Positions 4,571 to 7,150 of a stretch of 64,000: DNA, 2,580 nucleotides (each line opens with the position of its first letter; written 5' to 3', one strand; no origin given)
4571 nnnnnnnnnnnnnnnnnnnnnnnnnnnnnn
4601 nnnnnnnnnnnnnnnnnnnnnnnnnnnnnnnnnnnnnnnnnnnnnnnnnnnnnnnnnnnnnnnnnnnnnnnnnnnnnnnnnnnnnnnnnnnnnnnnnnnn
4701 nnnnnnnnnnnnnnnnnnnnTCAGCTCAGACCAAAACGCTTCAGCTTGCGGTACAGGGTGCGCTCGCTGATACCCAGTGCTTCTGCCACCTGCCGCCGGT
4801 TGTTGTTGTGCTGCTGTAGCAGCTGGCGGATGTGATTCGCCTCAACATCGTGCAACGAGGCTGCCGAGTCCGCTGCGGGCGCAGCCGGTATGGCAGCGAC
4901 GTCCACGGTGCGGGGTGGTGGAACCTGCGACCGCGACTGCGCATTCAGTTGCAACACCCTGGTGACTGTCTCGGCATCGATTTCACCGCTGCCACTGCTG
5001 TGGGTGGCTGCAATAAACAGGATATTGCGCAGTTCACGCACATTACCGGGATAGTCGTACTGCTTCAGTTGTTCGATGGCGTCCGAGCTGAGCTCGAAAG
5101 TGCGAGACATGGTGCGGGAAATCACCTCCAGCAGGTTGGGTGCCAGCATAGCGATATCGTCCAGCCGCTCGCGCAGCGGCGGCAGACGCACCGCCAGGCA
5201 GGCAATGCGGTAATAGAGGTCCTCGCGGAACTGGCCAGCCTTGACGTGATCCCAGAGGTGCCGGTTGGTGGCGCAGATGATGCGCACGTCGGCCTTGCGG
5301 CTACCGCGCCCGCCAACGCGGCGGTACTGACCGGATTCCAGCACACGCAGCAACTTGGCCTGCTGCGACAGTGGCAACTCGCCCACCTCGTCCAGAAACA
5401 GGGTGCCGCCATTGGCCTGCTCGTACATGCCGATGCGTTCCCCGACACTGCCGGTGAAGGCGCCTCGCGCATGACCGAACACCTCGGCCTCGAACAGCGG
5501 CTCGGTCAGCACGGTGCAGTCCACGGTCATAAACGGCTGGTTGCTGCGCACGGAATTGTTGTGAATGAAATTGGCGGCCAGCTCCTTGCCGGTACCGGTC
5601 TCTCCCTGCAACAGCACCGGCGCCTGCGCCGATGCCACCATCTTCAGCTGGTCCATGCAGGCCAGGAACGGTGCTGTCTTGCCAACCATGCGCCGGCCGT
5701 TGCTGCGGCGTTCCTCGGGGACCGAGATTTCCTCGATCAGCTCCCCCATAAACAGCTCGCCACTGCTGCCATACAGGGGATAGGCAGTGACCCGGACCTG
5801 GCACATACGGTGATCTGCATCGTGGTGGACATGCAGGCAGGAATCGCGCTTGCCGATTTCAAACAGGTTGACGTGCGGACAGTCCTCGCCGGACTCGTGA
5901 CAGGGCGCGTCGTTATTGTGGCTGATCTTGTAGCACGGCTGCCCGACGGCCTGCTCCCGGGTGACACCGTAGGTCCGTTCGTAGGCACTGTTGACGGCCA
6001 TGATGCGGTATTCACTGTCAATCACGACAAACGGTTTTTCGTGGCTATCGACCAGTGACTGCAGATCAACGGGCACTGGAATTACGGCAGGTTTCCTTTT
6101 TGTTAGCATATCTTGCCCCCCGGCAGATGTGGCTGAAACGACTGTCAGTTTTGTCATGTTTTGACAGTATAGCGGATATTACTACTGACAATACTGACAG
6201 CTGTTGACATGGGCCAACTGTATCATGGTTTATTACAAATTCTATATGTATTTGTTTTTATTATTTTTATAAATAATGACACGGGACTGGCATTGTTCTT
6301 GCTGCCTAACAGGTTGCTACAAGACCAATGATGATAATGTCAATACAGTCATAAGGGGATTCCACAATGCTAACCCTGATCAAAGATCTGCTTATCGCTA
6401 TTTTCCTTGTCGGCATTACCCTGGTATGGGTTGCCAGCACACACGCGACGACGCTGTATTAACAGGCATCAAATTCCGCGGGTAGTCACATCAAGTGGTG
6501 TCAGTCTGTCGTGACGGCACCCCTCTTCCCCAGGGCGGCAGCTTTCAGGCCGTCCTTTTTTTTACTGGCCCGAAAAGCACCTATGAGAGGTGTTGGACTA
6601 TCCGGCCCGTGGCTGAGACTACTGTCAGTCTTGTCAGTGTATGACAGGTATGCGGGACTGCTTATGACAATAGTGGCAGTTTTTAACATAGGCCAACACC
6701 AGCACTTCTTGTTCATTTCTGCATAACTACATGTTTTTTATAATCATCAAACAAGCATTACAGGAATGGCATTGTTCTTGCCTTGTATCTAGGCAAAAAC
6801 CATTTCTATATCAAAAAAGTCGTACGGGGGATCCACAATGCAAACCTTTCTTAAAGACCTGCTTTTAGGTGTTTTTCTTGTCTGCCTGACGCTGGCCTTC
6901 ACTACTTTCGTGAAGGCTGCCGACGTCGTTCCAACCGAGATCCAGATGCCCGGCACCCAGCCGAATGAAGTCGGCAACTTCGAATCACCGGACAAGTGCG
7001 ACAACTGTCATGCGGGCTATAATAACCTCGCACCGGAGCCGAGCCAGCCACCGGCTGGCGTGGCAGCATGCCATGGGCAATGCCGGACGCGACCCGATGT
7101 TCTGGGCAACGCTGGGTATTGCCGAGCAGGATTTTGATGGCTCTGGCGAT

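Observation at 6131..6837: Tandemly duplicated enhancer plus sigma-54 promoter module beside its activator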

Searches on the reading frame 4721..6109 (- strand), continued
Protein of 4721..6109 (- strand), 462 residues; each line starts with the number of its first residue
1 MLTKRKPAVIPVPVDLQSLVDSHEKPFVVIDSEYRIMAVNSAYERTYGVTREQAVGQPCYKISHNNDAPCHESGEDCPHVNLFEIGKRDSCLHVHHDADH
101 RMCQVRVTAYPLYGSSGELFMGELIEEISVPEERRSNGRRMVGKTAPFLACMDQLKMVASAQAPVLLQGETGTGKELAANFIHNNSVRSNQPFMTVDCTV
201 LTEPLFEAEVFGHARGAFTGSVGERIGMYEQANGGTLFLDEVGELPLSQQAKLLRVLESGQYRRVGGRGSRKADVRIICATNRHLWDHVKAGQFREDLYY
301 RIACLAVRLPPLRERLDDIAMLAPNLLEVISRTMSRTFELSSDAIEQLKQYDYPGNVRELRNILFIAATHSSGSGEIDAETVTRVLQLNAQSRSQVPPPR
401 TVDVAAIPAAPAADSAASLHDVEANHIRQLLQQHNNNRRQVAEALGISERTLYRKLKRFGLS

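Call 12: find_encoding_contigs(protein=P0007, flank=6000, max_places=3)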
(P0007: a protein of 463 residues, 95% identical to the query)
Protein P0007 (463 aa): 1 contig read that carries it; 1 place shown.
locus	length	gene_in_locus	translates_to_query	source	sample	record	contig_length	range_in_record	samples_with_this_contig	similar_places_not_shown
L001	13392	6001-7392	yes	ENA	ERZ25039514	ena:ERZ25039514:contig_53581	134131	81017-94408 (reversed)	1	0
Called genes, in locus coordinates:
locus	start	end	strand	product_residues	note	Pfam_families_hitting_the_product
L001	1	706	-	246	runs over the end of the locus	PF01578:Cytochrom_C_asm, PF27518:CcmC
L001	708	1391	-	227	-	PF03379:CcmB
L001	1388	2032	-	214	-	PF00005:ABC_tran, PF13304:AAA_21 (faint)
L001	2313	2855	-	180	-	PF17803:Cadherin_4, PF17892:Cadherin_5, PF17963:Big_9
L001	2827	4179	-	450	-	PF17803:Cadherin_4 (faint), PF00801:PKD (weak), PF18911:PKD_4, PF22352:K319L-like_PKD (weak)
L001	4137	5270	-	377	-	-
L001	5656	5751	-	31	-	-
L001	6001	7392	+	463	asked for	PF08448:PAS_4, PF13426:PAS_9 (weak), PF00158:Sigma54_activat, PF14532:Sigma54_activ_2, PF00004:AAA (weak), PF07728:AAA_5 (weak), PF25601:AAA_lid_14, PF02954:HTH_8, +1 more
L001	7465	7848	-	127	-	PF00072:Response_reg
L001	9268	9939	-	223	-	PF00072:Response_reg, PF00486:Trans_reg_C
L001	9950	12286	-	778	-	PF00989:PAS, PF13426:PAS_9, PF24820:Diguanyl_cycl_sensor, PF00989:PAS, PF13426:PAS_9, PF08447:PAS_3, PF00512:HisKA, PF02518:HATPase_c, +4 more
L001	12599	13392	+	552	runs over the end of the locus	PF13472:Lipase_GDSL_2 (faint)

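Call 13: find_encoding_contigs(protein=P0003, flank=6000, max_places=4)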
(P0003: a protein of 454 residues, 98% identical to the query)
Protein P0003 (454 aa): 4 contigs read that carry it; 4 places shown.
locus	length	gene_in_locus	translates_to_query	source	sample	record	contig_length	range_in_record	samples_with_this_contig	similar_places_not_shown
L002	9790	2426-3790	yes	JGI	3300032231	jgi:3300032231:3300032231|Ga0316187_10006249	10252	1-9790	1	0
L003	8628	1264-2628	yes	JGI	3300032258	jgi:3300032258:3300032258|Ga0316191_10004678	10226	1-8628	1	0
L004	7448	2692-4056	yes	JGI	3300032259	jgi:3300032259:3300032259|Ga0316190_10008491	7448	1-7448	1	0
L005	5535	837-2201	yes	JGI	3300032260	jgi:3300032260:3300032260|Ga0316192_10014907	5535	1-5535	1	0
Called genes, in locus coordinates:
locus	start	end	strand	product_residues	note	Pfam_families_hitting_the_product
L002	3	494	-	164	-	?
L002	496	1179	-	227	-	PF03379:CcmB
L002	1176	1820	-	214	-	PF00005:ABC_tran, PF13304:AAA_21 (faint)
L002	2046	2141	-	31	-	-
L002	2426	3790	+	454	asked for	PF08448:PAS_4 (weak), PF13426:PAS_9 (weak), PF00158:Sigma54_activat, PF14532:Sigma54_activ_2, PF00004:AAA (weak), PF07728:AAA_5 (weak), PF25601:AAA_lid_14, PF02954:HTH_8, +2 more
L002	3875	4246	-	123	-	PF00072:Response_reg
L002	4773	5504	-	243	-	PF00072:Response_reg, PF00486:Trans_reg_C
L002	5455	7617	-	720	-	PF00989:PAS, PF13188:PAS_8 (weak), PF13426:PAS_9, PF24820:Diguanyl_cycl_sensor, PF00989:PAS, PF13426:PAS_9, PF00512:HisKA, PF02518:HATPase_c, +4 more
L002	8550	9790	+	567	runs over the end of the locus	?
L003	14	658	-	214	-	PF00005:ABC_tran, PF13304:AAA_21 (faint)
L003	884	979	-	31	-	-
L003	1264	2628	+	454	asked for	PF08448:PAS_4 (weak), PF13426:PAS_9 (weak), PF00158:Sigma54_activat, PF14532:Sigma54_activ_2, PF00004:AAA (weak), PF07728:AAA_5 (weak), PF25601:AAA_lid_14, PF02954:HTH_8, +2 more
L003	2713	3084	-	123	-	PF00072:Response_reg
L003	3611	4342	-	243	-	PF00072:Response_reg, PF00486:Trans_reg_C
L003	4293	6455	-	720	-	PF00989:PAS, PF13188:PAS_8 (weak), PF13426:PAS_9, PF24820:Diguanyl_cycl_sensor, PF00989:PAS, PF13426:PAS_9, PF00512:HisKA, PF02518:HATPase_c, +4 more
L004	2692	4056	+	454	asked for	PF08448:PAS_4 (weak), PF13426:PAS_9 (weak), PF00158:Sigma54_activat, PF14532:Sigma54_activ_2, PF00004:AAA (weak), PF07728:AAA_5 (weak), PF25601:AAA_lid_14, PF02954:HTH_8, +2 more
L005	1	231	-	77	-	?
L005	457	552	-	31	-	-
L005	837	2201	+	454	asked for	PF08448:PAS_4 (weak), PF13426:PAS_9 (weak), PF00158:Sigma54_activat, PF14532:Sigma54_activ_2, PF00004:AAA (weak), PF07728:AAA_5 (weak), PF25601:AAA_lid_14, PF02954:HTH_8, +2 more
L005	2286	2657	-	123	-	PF00072:Response_reg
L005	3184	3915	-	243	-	PF00072:Response_reg, PF00486:Trans_reg_C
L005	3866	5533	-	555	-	?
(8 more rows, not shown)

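Call 15: find_encoding_contigs(protein=P0026, flank=6000, max_places=2)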
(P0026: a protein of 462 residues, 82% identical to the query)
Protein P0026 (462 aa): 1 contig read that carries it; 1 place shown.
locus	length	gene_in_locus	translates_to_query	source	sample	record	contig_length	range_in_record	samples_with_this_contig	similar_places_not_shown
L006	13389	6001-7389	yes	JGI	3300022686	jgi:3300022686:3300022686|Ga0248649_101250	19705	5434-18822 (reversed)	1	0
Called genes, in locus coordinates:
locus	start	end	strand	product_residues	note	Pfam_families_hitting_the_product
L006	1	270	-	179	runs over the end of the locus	PF00578:AhpC-TSA, PF08534:Redoxin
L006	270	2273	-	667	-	PF01578:Cytochrom_C_asm, PF16327:CcmF_C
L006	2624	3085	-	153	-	PF03100:CcmE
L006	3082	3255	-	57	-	PF04995:CcmD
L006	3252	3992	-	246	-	PF01578:Cytochrom_C_asm, PF27518:CcmC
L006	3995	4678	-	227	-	PF03379:CcmB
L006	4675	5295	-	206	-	PF00005:ABC_tran, PF13304:AAA_21 (faint)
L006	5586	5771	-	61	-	-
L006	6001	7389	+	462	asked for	PF00989:PAS, PF13188:PAS_8 (weak), PF08448:PAS_4, PF13426:PAS_9, PF00158:Sigma54_activat, PF14532:Sigma54_activ_2, PF25601:AAA_lid_14, PF02954:HTH_8, +2 more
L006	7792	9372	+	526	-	PF01564:Spermine_synth, PF13649:Methyltransf_25 (weak)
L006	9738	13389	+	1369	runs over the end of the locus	PF18911:PKD_4 (weak), PF00801:PKD (weak), PF17803:Cadherin_4, PF17892:Cadherin_5 (faint), PF17963:Big_9, PF17803:Cadherin_4 (weak), PF17963:Big_9, PF14522:Cytochrome_C7 (faint)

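Call 16: find_encoding_contigs(protein=P0037, flank=6000, max_places=2)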
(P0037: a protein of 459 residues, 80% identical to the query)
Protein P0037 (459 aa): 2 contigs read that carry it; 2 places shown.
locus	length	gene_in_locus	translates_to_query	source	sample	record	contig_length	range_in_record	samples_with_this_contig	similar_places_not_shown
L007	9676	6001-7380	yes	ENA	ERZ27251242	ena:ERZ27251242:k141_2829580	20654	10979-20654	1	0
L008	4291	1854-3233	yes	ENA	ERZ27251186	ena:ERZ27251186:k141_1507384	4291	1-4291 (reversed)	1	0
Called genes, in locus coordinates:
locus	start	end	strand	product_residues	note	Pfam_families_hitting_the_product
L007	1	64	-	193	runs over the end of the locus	PF03918:CcmH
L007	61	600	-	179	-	PF00578:AhpC-TSA, PF08534:Redoxin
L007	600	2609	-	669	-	PF01578:Cytochrom_C_asm, PF16327:CcmF_C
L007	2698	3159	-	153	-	PF03100:CcmE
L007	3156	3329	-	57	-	PF04995:CcmD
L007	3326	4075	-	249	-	PF01578:Cytochrom_C_asm, PF27518:CcmC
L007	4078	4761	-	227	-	PF03379:CcmB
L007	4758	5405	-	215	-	PF00005:ABC_tran, PF13304:AAA_21 (faint)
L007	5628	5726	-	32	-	-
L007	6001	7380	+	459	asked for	PF00989:PAS (weak), PF08448:PAS_4, PF13426:PAS_9 (faint), PF00158:Sigma54_activat, PF14532:Sigma54_activ_2, PF00004:AAA (weak), PF25601:AAA_lid_14, PF02954:HTH_8, +1 more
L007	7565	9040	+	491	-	PF01564:Spermine_synth, PF13649:Methyltransf_25 (weak)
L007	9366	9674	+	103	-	?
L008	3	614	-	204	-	?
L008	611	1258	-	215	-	PF00005:ABC_tran, PF13304:AAA_21 (faint)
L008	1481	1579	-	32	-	-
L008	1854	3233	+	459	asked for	PF00989:PAS (weak), PF08448:PAS_4, PF13426:PAS_9 (faint), PF00158:Sigma54_activat, PF14532:Sigma54_activ_2, PF00004:AAA (weak), PF25601:AAA_lid_14, PF02954:HTH_8, +1 more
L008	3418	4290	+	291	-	?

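Call 17: find_encoding_contigs(protein=P0112, flank=6000, max_places=2)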
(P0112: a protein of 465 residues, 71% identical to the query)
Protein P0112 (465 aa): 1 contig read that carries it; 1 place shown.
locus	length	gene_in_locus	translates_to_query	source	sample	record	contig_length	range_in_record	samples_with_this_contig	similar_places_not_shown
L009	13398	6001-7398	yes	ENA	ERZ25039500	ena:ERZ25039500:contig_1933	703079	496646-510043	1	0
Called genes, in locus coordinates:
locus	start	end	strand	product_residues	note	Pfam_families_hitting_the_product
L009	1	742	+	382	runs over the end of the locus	PF01656:CbiA (weak), PF10609:ParA (faint), PF13614:AAA_31 (weak)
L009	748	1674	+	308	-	PF19300:BPD_transp_1_N, PF00528:BPD_transp_1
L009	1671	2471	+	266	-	PF00528:BPD_transp_1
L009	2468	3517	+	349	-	PF00933:Glyco_hydro_3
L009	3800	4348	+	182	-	PF00156:Pribosyltran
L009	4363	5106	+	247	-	PF01048:PNP_UDP_1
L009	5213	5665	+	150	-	-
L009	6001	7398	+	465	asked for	PF00989:PAS (weak), PF08448:PAS_4 (weak), PF13426:PAS_9, PF00158:Sigma54_activat, PF14532:Sigma54_activ_2, PF07728:AAA_5 (faint), PF25601:AAA_lid_14, PF02954:HTH_8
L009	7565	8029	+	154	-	-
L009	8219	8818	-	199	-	PF10972:CsiV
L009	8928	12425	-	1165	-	PF17757:UvrB_inter, PF21132:MFD_D3, PF02559:CarD_TRCF_RID, PF04851:ResIII, PF00270:DEAD, PF00271:Helicase_C, PF03461:TRCF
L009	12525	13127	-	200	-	PF13686:DrsE_2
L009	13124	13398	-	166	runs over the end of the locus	-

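Call 26: find_related_loci(query=window:4721-6109:-, collection=genome_contigs, flank=7000)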
Query window:4721-6109:- (462 aa) in genome_contigs; peptide patterns used: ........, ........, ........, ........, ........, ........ (x = any residue, [..] = any of these).
54 stretches matched a pattern; 9 encode a relative of the query (tblastn E <= 1e-3); 8 distinct loci.
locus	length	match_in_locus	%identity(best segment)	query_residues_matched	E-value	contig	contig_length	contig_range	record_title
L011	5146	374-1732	77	13-462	0e+0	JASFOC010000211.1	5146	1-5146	MAG: Gammaproteobacteria bacterium isolate D0819M02metaG_Bin_277 D0819M02metaG_FD_scaffold_9212_c1, whole genome shotgun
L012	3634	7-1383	71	1-461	0e+0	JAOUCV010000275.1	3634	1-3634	MAG: Gammaproteobacteria bacterium isolate 24_Oct_SF_Bin33 24_Oct_SF_Bin33_scaffold_10343_c1, whole genome shotgun seque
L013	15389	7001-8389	85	1-461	0e+0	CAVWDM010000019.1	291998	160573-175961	MAG: uncultured Gammaproteobacteria bacterium isolate MFD03804.bin.1.259 genome assembly, contig: contig_55259, whole ge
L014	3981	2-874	89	171-462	9e-173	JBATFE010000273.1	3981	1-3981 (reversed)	MAG: Gammaproteobacteria bacterium isolate MFD10337_ilm_asm_bin18 k127_111229, whole genome shotgun sequence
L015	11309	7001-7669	76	9-231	4e-119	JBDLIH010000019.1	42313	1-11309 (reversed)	MAG: Pseudomonadota bacterium isolate MAG020 MAG020_19, whole genome shotgun sequence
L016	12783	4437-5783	82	14-461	0e+0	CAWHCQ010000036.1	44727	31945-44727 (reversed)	MAG: uncultured Gammaproteobacteria bacterium isolate MFD03551.bin.2.59 genome assembly, contig: contig_4988, whole geno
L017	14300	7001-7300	36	16-119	6e-14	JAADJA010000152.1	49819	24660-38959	MAG: Chlorobiota bacterium isolate M_MetaBat.92 contig-127_517, whole genome shotgun sequence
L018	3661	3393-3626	37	16-97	5e-11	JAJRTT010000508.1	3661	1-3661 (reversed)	MAG: Bacteroidetes bacterium isolate Dive96_bin10.114 k141_4369490, whole genome shotgun sequence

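Call 31: search_protein_families(library=ncbifam, proteins=[window:4721-6109:-], max_evalue=0.001)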
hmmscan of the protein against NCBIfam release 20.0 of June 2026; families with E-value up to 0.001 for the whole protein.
window:4721-6109:- (462 aa): 32 families (the best 25 are shown)
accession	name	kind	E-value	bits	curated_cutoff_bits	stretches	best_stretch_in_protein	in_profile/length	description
TIGR01817.1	nifA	equivalog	2e-94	317.2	528.85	1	128-445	185-499/534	nif-specific transcriptional activator NifA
NF003451.0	PRK05022.1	equivalog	1.5e-92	310.9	476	1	133-461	184-510/512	nitric oxide reductase transcriptional regulator NorR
NF038308.1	RNA_repair_RtcR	equivalog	2.6e-86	290.6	650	1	140-455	181-512/530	RNA repair transcriptional activator RtcR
NF041552.1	TF_PrdR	equivalog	6.5e-83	279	795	1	136-459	264-576/577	sigma-54 dependent transcriptional regulator PrdR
TIGR01818.1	ntrC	equivalog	1.2e-80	271.6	558.6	1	134-457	129-461/463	nitrogen regulation protein NR(I)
TIGR02329.1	propionate_PrpR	equivalog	3.5e-80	270.1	499.2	1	138-457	211-525/526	propionate catabolism operon regulatory protein PrpR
NF008469.0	PRK11361.1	equivalog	3.1e-79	266.8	714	1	152-461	156-456/461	acetoacetate metabolism transcriptional regulator AtoC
TIGR02974.1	phageshock_pspF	equivalog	7.8e-79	265.3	443.55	1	142-459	2-336/336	phage shock protein operon transcriptional activator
NF050807.1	TransRegFlbDCaul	equivalog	4.8e-78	263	750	1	152-459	131-438/454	sigma-54-dependent transcriptional regulator FlbD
TIGR02915.1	PEP_resp_reg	equivalog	8.5e-78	262.2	502.6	1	139-461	139-444/445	PEP-CTERM-box response regulator transcription factor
NF011953.0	PRK15424.1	equivalog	2.7e-77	260.6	703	1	134-458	214-533/538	propionate catabolism operon regulatory protein PrpR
NF041946.1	LuxO_transreg_Vib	equivalog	3.6e-77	260.1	800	1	135-459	129-460/463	quorum-sensing sigma-54 dependent transcriptional regulator LuxO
NF041906.1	V4R_TF_MobR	exception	3.8e-71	240.2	999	1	141-458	234-543/544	phenol degradation transcriptional regulator MobR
NF008085.0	PRK10820.1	equivalog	1.5e-69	235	576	1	16-462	82-513/520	transcriptional regulator TyrR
NF049963.1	RespRegFlgRCampy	domain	1.2e-67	228.6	750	1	145-380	140-375/429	fla regulon two-component system response regulator FlgR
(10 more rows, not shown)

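Call 51: find_encoding_contigs(protein=P0085, flank=6000, max_places=2)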
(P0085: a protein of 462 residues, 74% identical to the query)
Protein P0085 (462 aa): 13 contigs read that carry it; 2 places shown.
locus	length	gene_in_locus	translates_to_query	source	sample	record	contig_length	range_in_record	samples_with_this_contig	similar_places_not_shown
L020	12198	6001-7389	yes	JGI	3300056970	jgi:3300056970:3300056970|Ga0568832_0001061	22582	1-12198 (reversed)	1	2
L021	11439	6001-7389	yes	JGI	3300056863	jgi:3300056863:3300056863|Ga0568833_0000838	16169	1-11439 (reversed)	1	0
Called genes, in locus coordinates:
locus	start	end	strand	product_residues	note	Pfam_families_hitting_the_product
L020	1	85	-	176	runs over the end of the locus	PF08534:Redoxin, PF00578:AhpC-TSA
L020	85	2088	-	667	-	PF01578:Cytochrom_C_asm, PF16327:CcmF_C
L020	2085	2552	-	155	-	PF03100:CcmE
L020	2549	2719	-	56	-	PF04995:CcmD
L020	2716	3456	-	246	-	PF01578:Cytochrom_C_asm, PF27518:CcmC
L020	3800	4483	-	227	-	PF03379:CcmB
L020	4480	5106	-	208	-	PF00005:ABC_tran, PF13304:AAA_21 (faint)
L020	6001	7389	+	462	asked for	PF00158:Sigma54_activat, PF14532:Sigma54_activ_2, PF00004:AAA (faint), PF25601:AAA_lid_14, PF02954:HTH_8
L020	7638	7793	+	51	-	-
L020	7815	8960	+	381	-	PF01564:Spermine_synth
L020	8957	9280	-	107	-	-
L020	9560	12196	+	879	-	?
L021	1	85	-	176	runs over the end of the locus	PF08534:Redoxin, PF00578:AhpC-TSA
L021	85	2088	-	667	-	PF01578:Cytochrom_C_asm, PF16327:CcmF_C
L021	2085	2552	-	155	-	PF03100:CcmE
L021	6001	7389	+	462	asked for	PF00158:Sigma54_activat, PF14532:Sigma54_activ_2, PF00004:AAA (faint), PF25601:AAA_lid_14, PF02954:HTH_8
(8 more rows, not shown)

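Call 52: find_encoding_contigs(protein=P0044, flank=6000, max_places=2)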
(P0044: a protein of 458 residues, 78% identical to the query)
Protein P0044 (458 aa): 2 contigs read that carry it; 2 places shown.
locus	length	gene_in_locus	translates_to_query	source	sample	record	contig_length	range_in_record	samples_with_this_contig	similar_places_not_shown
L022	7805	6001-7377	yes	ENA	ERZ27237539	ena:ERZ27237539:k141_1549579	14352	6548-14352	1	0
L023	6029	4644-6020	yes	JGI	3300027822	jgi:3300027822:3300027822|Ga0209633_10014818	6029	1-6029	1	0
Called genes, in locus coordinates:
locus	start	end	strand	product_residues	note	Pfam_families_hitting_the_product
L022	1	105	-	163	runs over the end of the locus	PF03918:CcmH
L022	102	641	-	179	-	PF00578:AhpC-TSA, PF08534:Redoxin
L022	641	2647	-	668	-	PF01578:Cytochrom_C_asm, PF16327:CcmF_C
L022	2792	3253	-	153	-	PF03100:CcmE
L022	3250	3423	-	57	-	PF04995:CcmD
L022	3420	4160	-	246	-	PF01578:Cytochrom_C_asm, PF27518:CcmC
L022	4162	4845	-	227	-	PF03379:CcmB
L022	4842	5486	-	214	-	PF00005:ABC_tran, PF13304:AAA_21 (faint)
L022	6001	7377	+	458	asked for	PF00989:PAS (weak), PF08448:PAS_4, PF13426:PAS_9 (weak), PF00158:Sigma54_activat, PF14532:Sigma54_activ_2, PF25601:AAA_lid_14, PF02954:HTH_8, PF18024:HTH_50 (faint)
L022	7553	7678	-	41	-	-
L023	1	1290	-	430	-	?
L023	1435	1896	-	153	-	PF03100:CcmE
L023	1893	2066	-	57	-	PF04995:CcmD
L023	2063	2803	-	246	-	PF01578:Cytochrom_C_asm, PF27518:CcmC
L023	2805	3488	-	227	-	PF03379:CcmB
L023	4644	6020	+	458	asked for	PF00989:PAS (weak), PF08448:PAS_4, PF13426:PAS_9 (weak), PF00158:Sigma54_activat, PF14532:Sigma54_activ_2, PF25601:AAA_lid_14, PF02954:HTH_8, PF18024:HTH_50 (faint)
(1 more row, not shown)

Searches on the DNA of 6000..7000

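Call 30: search_rna_families(source=window, start=6000, end=7000, threshold=evalue, max_evalue=10)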
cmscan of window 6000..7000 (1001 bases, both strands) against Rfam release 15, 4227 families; matches with E-value up to 10: 8.
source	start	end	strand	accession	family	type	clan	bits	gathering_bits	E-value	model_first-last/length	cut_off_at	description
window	6709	6754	-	RF01291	SNORD97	Gene; snRNA; snoRNA; CD-box;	-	21.9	45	0.42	1-142/142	no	Small nucleolar RNA SNORD97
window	6137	6205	+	RF00245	mir-19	Gene; miRNA;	CL00110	21.6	50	0.27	1-79/79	no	mir-19 microRNA precursor family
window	6137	6205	-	RF00245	mir-19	Gene; miRNA;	CL00110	18.1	50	2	1-79/79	no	mir-19 microRNA precursor family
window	6138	6204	-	RF03638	mir-1537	Gene; miRNA;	-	15.5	63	7.9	1-61/61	no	mir-1537 microRNA precursor family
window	6393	6457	-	RF03036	osmY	Gene; sRNA;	-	15.2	46.9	1.4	1-72/72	no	osmY RNA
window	6593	6623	+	RF02808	PyrR210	Gene; snRNA; snoRNA; HACA-box;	-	14.2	59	7.9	1-59/59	no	Pyrobaculum sRNA 210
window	6201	6287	-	RF02956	DUF2693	Gene; sRNA;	-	13.7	81.3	6.7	1-165/165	no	DUF2693 RNA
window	6066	6090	+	RF02147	MEG8_3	Gene; lncRNA;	-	11.6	40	4.6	42-66/66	no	Maternally expressed 8 exon 3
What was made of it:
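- On Sigma-54-dependent small regulatory RNA: There is no Rfam hit with a meaningful score (call 30).
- There is no Rfam match (call 30).
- Tried and rejected: Rfam with permissive thresholds gave only noise (call 30).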
